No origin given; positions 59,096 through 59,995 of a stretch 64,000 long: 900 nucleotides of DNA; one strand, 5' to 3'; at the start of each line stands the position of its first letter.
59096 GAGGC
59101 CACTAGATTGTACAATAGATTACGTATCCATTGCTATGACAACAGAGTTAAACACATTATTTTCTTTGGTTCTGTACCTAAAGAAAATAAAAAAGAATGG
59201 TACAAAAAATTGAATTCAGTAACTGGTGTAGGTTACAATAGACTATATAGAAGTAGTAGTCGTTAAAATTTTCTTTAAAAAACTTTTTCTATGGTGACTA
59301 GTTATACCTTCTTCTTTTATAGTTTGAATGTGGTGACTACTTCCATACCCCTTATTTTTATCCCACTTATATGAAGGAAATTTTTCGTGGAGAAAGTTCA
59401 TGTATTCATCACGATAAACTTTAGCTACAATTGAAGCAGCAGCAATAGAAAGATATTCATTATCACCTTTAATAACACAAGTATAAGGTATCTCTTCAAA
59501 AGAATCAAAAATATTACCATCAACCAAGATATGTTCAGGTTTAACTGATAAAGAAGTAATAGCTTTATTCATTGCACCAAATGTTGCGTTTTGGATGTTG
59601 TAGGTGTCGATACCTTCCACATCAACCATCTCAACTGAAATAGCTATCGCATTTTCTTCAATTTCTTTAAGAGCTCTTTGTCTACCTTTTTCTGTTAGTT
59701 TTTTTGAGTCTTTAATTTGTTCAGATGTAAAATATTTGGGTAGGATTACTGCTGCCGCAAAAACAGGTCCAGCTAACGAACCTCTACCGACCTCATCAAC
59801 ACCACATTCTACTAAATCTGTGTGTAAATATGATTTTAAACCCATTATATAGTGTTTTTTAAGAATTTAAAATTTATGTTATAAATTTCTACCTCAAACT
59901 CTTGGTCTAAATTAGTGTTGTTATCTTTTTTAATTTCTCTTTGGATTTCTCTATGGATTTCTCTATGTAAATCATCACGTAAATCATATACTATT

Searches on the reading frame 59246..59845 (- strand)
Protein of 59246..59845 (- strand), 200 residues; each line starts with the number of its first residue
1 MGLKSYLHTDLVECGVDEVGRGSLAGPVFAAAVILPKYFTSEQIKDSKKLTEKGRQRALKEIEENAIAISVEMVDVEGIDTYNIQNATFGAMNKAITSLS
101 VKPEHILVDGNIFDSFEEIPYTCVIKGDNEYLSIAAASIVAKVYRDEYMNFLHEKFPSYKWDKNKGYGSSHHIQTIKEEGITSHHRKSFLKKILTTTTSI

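Call 39: search_protein_families(library=pfam, proteins=[window:59246-59845:-], max_evalue=0.0001)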
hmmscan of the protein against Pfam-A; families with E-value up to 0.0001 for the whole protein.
window:59246-59845:- (200 aa): 1 family
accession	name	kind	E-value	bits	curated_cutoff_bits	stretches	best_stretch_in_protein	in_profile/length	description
PF01351.25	RNase_HII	-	3.1e-42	145.2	25.8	1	14-190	1-197/199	Ribonuclease HII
